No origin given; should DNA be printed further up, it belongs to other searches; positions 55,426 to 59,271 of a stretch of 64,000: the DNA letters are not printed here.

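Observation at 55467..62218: dnaA and dnaN separated by a 6.7-kb interval holding a three-gene cassette of secreted, cysteine-rich proteins of unknown function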

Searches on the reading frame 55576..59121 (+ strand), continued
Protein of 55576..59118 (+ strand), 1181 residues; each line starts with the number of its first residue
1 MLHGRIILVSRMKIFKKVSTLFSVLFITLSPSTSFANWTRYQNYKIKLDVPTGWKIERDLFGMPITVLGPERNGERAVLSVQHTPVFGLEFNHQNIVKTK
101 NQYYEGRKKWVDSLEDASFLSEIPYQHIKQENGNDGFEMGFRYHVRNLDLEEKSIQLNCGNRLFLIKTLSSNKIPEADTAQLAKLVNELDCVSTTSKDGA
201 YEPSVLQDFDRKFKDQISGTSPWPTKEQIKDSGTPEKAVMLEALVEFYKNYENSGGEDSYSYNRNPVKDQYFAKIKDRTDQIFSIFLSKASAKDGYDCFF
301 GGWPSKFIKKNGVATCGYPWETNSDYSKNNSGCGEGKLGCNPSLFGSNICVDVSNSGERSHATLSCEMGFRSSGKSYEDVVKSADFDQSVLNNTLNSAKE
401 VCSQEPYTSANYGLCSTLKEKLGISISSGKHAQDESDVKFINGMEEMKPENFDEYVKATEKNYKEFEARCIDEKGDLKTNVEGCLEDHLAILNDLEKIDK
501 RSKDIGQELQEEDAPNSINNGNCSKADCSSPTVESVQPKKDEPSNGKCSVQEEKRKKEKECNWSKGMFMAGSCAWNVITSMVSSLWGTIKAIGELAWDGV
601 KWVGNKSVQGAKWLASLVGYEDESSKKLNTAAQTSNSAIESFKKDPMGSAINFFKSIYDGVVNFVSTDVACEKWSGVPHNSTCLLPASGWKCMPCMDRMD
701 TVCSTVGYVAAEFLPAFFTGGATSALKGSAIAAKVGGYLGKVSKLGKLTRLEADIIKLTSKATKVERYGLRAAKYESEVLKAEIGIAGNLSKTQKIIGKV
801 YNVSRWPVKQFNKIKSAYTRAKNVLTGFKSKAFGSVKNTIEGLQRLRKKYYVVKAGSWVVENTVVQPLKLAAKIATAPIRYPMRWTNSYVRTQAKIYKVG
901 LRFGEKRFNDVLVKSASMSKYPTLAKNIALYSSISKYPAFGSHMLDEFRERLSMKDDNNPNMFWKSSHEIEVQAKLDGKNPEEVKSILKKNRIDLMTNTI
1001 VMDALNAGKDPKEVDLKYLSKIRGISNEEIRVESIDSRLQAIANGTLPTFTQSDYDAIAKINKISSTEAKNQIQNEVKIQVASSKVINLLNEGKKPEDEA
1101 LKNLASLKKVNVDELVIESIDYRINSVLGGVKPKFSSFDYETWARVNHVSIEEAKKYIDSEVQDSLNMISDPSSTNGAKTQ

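Call 49: search_protein_representatives(alignment_id=A1)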
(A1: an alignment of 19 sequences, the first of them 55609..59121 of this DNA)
Query: 19 sequences, 1147 profile positions. Proteins with E-value up to 0.001 (for the whole library): 875; up to 1e-10: 617; up to 1e-30: 99. The best 150 are listed.
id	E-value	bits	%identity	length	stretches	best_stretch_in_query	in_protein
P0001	0.0e+00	1744.9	-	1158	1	9-1141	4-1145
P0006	0.0e+00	1474.6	-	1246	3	7-1008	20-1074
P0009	0.0e+00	1461.5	-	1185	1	3-1141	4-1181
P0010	0.0e+00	1385.7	-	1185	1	7-1089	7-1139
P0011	0.0e+00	1368.0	-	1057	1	9-1062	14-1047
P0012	0.0e+00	1317.5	-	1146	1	14-1139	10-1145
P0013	0.0e+00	1292.5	-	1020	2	2-910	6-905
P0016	0.0e+00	1248.7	-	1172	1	8-1140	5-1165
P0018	0.0e+00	1129.2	-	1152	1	9-1138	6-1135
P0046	8.8e-267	904.8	-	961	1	8-939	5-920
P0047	4.5e-255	866.0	-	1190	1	8-1137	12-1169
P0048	1.6e-191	655.6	-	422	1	4-410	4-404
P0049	2.2e-182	625.3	-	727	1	358-1051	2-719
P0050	1.3e-111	390.9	-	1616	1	48-1007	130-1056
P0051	5.6e-109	382.2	-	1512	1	48-990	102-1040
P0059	2.0e-102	360.5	-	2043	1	48-980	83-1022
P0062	4.5e-87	309.6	-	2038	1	26-1118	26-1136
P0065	8.9e-68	245.7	-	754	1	251-823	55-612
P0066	1.1e-67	245.4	-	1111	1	273-836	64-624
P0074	2.0e-61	224.7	-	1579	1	254-1141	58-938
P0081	2.3e-54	201.3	-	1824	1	254-1128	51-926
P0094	1.4e-42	162.3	-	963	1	493-825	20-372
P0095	2.3e-42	161.6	-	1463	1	558-998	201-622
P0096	4.7e-41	157.2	-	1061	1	435-786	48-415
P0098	5.2e-40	153.8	-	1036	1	486-992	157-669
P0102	1.4e-38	149.0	-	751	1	442-799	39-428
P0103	2.2e-38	148.4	-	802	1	469-833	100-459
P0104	5.0e-38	147.2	-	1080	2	439-819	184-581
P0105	5.4e-37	143.8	-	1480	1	443-891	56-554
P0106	4.2e-35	137.5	-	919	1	467-773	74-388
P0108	3.9e-34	134.3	-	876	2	442-769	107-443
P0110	8.1e-34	133.3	-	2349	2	559-741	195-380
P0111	4.4e-33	130.8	-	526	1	268-416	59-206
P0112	7.6e-33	130.0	-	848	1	506-1068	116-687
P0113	1.2e-32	129.4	-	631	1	216-412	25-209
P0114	1.6e-32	129.0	-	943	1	436-811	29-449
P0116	4.7e-32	127.4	-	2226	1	559-813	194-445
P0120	1.1e-31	126.2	-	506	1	259-419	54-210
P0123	2.3e-31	125.1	-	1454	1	453-875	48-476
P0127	4.5e-31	124.2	-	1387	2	558-789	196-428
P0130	6.5e-31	123.6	-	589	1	261-415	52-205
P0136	1.1e-30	122.9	-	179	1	33-181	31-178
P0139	1.6e-30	122.4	-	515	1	269-410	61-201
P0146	2.6e-30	121.7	-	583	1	231-418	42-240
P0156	8.8e-30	119.9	-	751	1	256-409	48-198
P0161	2.1e-29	118.6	-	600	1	256-410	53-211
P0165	3.5e-29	117.9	-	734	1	251-415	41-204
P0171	9.7e-29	116.5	-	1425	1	542-796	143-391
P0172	1.0e-28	116.4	-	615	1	251-411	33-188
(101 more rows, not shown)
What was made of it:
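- The profile search found 875 proteins at E <= 1e-3 and 617 at E <= 1e-10 (call 49).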

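Call 50: search_protein_families(library=pfam, proteins=[P0059, P0110, P0116, P0081, P0095], max_evalue=0.01)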
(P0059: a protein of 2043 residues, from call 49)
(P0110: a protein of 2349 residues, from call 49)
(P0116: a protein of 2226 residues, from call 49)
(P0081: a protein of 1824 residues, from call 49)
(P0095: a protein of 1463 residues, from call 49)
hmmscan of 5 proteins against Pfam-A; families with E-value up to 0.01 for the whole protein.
P0059 (2043 aa): 0 families

P0110 (2349 aa): 1 family
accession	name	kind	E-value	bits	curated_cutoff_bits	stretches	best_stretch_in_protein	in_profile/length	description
PF02661.23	Fic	-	0.00011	23.4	24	1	1883-1932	44-91/93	Fic/DOC family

P0116 (2226 aa): 1 family
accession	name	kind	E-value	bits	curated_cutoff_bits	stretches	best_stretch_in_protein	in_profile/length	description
PF02661.23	Fic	-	2.5e-06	28.6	24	1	1775-1808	58-91/93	Fic/DOC family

P0081 (1824 aa): 1 family
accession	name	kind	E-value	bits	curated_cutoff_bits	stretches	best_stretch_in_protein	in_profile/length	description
PF14053.11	DUF4248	-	0.0049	17.3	27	0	869-903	22-56/68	Domain of unknown function (DUF4248)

P0095 (1463 aa): 1 family
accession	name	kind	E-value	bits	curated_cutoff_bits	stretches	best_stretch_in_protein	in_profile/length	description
PF02661.23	Fic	-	3.7e-05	24.9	24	1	965-1058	5-91/93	Fic/DOC family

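Call 51: predict_structure(alignment_id=A1)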
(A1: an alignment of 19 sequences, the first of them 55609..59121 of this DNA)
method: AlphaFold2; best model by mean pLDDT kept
length: 1170 residues; sequences in the alignment: 19
mean_pLDDT: 65.4   pTM: 0.39
mean pLDDT of the five models: 65.4, 62.3, 58.8, 58.0, 57.5
residues with pLDDT >= 90: 58; 70-90: 532; 50-70: 271; < 50: 309
segments of 3 or more residues with pLDDT < 50: 1-25, 214-216, 244-283, 500-534, 554-559, 581-599, 709-717, 748-797, 843-846, 853-952, 1160-1170
pLDDT, mean of each block of 10 residues (from residue 1): 43 39 58 85 87 89 86 71 81 86 85 88 87 88 85 89 88 86 77 77 59 51 56 56 47 41 46 38 61 72 67 69 78 82 67 77 76 77 75 58 68 66 64 59 82 87 79 77 82 66 32 31 30 52 63 51 66 70 39 35 67 85 79 73 74 71 57 63 66 68 59 47 64 57 52 33 32 27 28 45 78 83 86 83 57 41 31 39 42 42 38 39 32 35 35 57 66 70 75 83 81 86 83 74 89 88 85 78 81 85 87 76 87 90 88 69 36
secondary structure, 60 per line:
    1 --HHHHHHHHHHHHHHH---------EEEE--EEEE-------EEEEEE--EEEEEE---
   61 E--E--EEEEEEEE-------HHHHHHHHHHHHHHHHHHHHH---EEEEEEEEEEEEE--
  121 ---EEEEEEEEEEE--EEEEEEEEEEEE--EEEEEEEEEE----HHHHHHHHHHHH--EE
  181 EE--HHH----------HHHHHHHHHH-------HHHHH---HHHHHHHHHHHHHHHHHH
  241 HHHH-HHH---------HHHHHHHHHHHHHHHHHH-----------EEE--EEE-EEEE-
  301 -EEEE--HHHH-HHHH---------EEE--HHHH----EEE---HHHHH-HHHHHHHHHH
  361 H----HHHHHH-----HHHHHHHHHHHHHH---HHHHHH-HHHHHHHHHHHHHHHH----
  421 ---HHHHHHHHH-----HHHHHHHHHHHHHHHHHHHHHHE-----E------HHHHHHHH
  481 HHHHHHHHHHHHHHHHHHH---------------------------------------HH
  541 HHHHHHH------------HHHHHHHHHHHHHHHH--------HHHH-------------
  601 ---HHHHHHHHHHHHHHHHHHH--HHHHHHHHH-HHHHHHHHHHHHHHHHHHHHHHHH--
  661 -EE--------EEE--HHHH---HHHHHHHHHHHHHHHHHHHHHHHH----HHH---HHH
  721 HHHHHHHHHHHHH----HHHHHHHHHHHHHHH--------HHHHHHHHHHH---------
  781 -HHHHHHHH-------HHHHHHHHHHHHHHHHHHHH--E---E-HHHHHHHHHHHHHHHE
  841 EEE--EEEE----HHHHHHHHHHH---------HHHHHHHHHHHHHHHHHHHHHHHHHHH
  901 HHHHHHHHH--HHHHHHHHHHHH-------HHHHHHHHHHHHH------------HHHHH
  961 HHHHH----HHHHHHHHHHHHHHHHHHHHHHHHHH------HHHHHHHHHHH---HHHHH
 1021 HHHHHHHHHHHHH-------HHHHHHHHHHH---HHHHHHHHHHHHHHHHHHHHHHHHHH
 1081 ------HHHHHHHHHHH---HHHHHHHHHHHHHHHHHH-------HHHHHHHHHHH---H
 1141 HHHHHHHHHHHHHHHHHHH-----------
elements in order (helices of 4 or more, strands of 3 or more residues): H3-17 E27-30 E33-36 E44-49 E52-57 E67-74 H82-102 E106-118 E124-134 E137-148 E151-160 H165-176 E179-182 H198-207 H215-219 H223-244 H258-275 E287-289 E292-294 E296-299 E302-305 H308-311 H313-316 E326-328 H331-334 E339-341 H345-349 H351-361 H366-371 H377-390 H394-399 H401-416 H424-432 H438-459 H473-499 H539-547 H560-575 H584-587 H604-622 H625-633 H635-658 E672-674 H677-680 H684-707 H718-733 H738-752 H761-771 H782-789 H797-816 H825-839 E840-843 E846-849 H854-864 H874-909 H912-923 H931-943 H956-965 H970-995 H1002-1012 H1016-1033 H1041-1051 H1055-1080 H1087-1097 H1101-1118 H1126-1136 H1140-1159
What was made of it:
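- Module A is modelled at pLDDT 85-89 (call 51).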

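Call 53: list_cluster_members(proteins=[P0050, P0059, P0062, P0066, P0074, P0095, P0110, P0116, P0136, P0065])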
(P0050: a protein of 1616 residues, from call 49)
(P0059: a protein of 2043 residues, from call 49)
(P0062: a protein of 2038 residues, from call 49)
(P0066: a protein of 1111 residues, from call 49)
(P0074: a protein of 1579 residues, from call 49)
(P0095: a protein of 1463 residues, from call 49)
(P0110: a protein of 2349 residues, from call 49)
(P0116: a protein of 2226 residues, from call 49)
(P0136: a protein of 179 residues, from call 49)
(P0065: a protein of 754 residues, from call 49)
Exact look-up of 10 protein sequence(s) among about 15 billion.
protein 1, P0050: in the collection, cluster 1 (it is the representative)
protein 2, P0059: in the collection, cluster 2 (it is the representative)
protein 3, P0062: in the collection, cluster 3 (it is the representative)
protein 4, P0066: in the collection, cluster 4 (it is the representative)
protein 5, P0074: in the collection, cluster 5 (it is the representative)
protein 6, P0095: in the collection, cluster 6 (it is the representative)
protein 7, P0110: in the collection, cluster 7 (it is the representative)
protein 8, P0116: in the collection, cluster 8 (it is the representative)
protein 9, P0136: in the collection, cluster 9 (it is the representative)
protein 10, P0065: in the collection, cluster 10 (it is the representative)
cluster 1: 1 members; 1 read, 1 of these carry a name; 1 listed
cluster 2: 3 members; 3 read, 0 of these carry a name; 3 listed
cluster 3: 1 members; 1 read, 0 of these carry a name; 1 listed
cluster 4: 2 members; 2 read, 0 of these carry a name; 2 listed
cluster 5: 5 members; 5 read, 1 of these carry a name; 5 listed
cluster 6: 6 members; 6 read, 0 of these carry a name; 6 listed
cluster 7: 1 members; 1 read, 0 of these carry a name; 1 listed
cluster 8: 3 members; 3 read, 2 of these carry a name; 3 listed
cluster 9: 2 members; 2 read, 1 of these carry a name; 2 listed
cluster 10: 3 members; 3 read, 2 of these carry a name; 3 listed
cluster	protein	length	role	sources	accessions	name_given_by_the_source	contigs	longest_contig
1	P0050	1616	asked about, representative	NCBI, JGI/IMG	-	hypothetical protein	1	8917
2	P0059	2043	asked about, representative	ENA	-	-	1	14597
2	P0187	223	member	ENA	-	-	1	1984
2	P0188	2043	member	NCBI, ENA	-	-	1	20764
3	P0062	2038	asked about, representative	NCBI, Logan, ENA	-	-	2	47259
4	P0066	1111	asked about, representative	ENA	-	-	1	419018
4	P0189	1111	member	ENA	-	-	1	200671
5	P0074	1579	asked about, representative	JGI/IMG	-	hypothetical protein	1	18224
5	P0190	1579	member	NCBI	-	-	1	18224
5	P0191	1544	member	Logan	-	-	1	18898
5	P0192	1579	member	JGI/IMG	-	-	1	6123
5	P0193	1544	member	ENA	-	-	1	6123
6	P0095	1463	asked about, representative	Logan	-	-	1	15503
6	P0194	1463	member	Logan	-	-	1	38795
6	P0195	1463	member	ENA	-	-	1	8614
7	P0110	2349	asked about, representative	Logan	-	-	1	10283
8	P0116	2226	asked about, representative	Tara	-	strand:+ start:83294 stop:89974 length:6681 start_codon:yes stop_codon:yes ...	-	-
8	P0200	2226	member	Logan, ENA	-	-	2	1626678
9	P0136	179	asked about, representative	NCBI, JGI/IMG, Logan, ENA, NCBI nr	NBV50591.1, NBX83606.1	hypothetical protein EBR78_05150 [bacterium] | hypothetical protein [bacterium]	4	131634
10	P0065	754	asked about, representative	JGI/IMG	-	hypothetical protein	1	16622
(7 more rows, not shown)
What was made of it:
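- One cluster is named 'Fic family protein [Bacteriovoracaceae bacterium]' (call 53).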

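Call 54: fold_search(model_id=the predicted structure, library=pdb)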
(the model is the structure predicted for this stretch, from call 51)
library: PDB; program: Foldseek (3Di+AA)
matches with E <= 10: 1010; with E <= 0.001: 11
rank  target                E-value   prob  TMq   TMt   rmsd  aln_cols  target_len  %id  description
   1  3lyd_A                3.6e-05  1.00  0.11  0.64   9.6       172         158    9  Crystal structure of Putative uncharacterized protein from Jonesia denitrificans (released 2010-03-09)
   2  3lyd_B                4.6e-05  1.00  0.11  0.63   9.5       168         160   10  Crystal structure of Putative uncharacterized protein from Jonesia denitrificans (released 2010-03-09)
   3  9gnw_P                2.2e-04  1.00  0.11  0.54   6.0       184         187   10  Universal PSII assembly intermediate (released 2025-09-17)
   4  1v2b_B                2.4e-04  1.00  0.10  0.57   5.7       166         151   11  Crystal Structure of PsbP Protein in the Oxygen-Evolving Complex of Photosystem II from Higher Plants (released 2004-05-18)
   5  4rth_A                2.8e-04  1.00  0.10  0.48   6.7       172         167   10  The crystal structure of PsbP from Zea mays (released 2015-03-11)
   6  4rth_B                4.2e-04  1.00  0.10  0.48   6.6       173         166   10  The crystal structure of PsbP from Zea mays (released 2015-03-11)
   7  2xb3                  5.0e-04  1.00  0.11  0.61   4.6       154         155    8  The Structure of Cyanobacterial PsbP (released 2010-08-25)
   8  8bd3_F1               5.0e-04  1.00  0.10  0.46   6.9       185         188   14  Cryo-EM structure of the Photosystem II - LHCII supercomplex from Chlorella ohadi (released 2023-08-09)
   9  6e5d                  6.0e-04  1.00  0.10  0.54   4.5       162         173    9  Crystal structure of LpqN involved in cell envelope biogenesis of Mycobacterium tuberculosis (released 2019-07-24)
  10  1v2b_A                6.2e-04  1.00  0.10  0.58   5.3       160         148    8  Crystal Structure of PsbP Protein in the Oxygen-Evolving Complex of Photosystem II from Higher Plants (released 2004-05-18)
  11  7pi0_P                9.3e-04  1.00  0.11  0.47   6.8       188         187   12  Unstacked compact Dunaliella PSII (released 2022-08-17)
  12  2vu4                  1.2e-03  1.00  0.10  0.56   5.8       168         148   12  Structure of PsbP protein from Spinacia oleracea at 1.98 A resolution (released 2009-07-21)
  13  4pws                  1.3e-03  1.00  0.10  0.53   5.6       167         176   13  Crystal structure of secreted proline rich antigen MTC28 (Rv0040c) at 2.15 A with bound chloride from Mycobacterium tube (released 2015-03-25)
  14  2lnj_MODEL_1_A        1.4e-03  1.00  0.12  0.61   5.0       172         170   13  Solution Structure of Cyanobacterial PsbP (CyanoP) from Synechocystis sp. PCC 6803 (released 2012-06-06)
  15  9grx_0                1.5e-03  1.00  0.11  0.61   5.3       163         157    9  NDH-PSI-LHCI supercomplex from S. oleracea (released 2025-02-12)
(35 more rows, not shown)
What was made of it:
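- Foldseek matches: 3lyd E 3.6e-5, PsbP, LpqN, EagT6, SciW, DcrB, Tsi3 (call 54).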
